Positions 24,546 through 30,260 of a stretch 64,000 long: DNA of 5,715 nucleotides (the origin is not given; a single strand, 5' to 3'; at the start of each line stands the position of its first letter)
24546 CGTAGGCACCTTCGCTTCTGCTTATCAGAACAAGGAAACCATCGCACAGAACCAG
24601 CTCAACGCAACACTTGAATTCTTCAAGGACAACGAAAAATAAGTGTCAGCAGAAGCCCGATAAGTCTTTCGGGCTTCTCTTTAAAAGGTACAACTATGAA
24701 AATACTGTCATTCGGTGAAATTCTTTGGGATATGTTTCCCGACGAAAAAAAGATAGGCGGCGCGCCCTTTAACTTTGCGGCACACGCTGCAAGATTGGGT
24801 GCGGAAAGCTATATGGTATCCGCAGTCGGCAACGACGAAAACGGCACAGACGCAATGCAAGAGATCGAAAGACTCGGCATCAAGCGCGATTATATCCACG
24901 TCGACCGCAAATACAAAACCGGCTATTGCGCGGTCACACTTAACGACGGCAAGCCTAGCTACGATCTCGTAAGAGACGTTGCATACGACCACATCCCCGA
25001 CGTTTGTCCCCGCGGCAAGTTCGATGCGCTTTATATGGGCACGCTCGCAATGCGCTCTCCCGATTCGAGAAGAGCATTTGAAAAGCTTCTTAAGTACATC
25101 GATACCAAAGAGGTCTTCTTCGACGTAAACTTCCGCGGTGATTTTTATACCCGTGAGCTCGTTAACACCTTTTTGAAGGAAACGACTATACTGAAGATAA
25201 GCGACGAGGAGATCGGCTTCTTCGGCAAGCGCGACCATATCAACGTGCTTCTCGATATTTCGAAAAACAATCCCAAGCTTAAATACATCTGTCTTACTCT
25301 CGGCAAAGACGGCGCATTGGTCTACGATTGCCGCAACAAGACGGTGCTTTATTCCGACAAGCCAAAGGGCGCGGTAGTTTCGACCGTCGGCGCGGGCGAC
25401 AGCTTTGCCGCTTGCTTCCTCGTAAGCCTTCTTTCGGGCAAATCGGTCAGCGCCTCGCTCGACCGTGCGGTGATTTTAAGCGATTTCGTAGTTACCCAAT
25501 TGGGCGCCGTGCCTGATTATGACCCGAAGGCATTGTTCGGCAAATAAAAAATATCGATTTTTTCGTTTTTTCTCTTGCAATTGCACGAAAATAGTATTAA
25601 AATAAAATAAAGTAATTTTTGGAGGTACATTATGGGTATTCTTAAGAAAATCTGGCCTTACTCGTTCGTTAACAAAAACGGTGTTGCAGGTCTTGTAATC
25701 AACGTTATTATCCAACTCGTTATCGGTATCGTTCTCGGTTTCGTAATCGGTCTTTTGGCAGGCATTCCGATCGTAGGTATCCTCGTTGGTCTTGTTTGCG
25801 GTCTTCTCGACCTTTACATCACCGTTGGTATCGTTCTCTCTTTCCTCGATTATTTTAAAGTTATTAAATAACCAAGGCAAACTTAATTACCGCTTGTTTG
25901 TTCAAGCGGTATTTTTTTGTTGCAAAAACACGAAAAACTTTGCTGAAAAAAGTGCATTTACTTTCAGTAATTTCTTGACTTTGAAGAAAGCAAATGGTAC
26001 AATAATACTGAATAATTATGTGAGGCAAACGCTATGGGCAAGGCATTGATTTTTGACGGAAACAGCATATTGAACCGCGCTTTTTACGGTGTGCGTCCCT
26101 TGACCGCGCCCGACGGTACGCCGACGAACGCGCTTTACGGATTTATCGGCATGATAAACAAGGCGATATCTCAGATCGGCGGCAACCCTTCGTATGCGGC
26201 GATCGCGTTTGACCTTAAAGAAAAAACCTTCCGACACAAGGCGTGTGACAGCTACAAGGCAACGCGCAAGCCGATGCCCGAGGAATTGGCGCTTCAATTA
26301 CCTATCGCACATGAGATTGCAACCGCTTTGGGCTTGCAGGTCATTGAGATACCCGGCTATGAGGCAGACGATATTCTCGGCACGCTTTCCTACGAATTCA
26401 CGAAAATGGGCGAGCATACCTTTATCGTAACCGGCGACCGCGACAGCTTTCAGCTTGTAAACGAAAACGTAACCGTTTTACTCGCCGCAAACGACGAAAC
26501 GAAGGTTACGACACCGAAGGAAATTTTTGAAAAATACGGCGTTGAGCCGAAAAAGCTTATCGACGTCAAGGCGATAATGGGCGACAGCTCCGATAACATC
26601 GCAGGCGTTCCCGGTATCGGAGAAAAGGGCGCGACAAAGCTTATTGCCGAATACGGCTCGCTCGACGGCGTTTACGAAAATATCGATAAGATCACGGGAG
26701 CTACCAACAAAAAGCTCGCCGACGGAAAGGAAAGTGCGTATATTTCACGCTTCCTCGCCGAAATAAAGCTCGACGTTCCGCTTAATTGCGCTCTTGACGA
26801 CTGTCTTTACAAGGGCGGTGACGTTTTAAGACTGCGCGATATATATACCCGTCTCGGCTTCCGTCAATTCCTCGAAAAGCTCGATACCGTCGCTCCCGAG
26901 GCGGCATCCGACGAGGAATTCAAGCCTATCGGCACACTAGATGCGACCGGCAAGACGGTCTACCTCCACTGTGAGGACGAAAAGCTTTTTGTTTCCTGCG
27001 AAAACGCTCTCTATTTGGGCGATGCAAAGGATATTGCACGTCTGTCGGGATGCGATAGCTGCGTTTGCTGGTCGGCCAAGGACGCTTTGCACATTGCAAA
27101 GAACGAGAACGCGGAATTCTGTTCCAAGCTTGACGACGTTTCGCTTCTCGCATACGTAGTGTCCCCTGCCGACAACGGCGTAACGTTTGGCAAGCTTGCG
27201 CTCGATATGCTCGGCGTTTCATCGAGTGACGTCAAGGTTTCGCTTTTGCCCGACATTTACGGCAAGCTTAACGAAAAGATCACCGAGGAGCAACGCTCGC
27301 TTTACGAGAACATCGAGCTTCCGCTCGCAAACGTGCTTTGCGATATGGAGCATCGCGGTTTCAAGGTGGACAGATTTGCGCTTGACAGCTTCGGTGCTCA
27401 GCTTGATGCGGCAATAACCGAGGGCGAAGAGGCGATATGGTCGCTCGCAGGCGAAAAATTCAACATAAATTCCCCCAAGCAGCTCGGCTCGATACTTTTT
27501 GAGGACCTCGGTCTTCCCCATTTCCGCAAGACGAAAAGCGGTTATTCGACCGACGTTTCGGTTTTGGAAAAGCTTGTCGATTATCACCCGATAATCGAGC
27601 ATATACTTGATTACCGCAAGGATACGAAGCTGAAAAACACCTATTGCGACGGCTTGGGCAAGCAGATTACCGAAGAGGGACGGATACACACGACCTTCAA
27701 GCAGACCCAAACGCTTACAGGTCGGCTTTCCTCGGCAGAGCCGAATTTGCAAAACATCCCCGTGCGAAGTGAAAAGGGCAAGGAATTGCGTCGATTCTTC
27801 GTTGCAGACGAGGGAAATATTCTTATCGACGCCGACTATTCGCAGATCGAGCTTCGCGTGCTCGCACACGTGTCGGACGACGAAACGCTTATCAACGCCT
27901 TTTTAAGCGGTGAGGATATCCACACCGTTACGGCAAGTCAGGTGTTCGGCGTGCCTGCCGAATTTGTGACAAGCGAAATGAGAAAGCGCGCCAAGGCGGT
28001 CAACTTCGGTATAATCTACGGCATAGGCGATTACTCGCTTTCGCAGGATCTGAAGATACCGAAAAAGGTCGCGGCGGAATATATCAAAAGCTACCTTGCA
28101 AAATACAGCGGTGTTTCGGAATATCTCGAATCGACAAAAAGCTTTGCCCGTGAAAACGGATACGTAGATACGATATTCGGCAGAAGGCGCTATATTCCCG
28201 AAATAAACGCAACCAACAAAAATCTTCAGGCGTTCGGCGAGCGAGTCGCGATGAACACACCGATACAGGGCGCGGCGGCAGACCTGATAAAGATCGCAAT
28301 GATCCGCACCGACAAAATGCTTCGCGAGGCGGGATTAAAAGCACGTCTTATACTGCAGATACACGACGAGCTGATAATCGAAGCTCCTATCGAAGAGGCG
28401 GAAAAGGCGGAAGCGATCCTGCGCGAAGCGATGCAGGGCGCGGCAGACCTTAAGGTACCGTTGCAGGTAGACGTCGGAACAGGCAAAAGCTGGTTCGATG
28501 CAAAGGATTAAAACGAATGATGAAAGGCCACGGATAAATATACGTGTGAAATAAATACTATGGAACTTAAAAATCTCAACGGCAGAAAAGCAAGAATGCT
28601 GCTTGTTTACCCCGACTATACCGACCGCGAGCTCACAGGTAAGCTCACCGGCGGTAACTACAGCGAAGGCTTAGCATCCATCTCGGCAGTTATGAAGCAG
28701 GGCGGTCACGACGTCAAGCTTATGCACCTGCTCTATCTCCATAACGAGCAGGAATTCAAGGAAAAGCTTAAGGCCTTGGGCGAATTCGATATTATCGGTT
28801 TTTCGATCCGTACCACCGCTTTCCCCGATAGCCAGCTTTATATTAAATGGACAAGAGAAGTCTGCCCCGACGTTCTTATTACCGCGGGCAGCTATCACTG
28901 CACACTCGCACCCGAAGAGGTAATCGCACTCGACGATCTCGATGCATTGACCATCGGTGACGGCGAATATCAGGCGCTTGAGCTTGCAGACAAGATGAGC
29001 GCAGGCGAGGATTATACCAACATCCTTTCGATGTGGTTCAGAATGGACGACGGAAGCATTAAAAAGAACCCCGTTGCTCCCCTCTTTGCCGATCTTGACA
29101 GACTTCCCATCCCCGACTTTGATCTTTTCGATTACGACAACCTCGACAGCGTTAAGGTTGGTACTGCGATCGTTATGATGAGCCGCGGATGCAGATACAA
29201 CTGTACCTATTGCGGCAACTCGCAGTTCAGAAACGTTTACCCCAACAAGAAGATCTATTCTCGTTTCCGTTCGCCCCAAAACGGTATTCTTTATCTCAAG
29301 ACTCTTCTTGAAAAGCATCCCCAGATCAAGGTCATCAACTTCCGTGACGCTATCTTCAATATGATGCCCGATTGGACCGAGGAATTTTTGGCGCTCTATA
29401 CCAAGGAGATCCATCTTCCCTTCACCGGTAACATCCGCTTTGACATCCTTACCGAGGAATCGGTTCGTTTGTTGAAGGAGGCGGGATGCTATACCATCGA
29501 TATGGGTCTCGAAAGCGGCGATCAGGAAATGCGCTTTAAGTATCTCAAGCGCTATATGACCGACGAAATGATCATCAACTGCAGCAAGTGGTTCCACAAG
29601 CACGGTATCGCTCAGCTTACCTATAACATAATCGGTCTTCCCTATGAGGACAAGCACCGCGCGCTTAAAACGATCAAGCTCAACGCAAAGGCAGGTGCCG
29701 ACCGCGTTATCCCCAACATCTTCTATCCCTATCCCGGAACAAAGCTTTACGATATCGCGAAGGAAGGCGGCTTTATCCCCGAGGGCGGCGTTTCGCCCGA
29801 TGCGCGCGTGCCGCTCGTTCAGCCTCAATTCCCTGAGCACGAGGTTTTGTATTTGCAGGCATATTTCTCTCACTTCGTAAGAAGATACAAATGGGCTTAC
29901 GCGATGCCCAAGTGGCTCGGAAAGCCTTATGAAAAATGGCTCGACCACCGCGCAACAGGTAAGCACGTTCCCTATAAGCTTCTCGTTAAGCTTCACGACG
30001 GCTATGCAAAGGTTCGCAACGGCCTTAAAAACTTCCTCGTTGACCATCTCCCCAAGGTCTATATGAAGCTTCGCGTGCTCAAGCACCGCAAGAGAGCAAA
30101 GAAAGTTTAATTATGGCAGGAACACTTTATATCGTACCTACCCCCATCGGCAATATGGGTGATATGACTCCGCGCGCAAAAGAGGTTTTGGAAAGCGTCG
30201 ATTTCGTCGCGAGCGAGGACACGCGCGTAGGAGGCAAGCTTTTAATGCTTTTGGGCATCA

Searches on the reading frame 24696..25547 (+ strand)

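Call 59: search_protein_families(library=pfam, proteins=[window:24696-25547:+], max_evalue=0.0001)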
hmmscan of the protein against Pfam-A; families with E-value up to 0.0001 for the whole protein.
window:24696-25547:+ (283 aa): 1 family
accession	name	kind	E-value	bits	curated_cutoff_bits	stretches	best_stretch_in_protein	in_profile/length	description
PF00294.29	PfkB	-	1.5e-41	143.2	25.8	1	17-273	32-297/302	pfkB family carbohydrate kinase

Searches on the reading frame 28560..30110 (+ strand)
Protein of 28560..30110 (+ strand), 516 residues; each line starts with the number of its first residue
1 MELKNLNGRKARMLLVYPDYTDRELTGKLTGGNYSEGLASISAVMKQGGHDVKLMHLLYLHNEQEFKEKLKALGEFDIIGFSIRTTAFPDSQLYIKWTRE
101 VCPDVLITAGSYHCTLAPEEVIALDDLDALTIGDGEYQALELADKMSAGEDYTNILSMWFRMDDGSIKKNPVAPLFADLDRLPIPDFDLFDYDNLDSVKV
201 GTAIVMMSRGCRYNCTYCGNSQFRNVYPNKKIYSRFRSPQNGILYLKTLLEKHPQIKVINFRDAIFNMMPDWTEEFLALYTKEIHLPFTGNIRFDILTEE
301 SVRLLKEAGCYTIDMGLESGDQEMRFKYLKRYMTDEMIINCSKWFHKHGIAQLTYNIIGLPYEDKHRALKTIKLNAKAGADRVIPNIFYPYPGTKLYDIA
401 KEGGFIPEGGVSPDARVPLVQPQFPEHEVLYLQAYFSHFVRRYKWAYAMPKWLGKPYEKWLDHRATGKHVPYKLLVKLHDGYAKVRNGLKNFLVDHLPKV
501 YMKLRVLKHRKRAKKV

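Call 3: search_protein_families(library=pfam, proteins=[window:28560-30110:+], max_evalue=1)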
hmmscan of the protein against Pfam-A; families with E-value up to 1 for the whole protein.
window:28560-30110:+ (516 aa): 4 families
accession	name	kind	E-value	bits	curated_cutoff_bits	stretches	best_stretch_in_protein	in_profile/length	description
PF04055.27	Radical_SAM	-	1.6e-18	67.8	29.5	1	207-373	3-164/166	Radical SAM superfamily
PF02310.24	B12-binding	-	2.2e-09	37.6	32.1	1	36-141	15-119/121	B12 binding domain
PF19864.5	Radical_SAM_N2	-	0.018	14.9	29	1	99-148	81-127/151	Radical SAM proteins, N-terminal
PF13353.11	Fer4_12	-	0.25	12.1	22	1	201-231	5-35/137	4Fe-4S single cluster domain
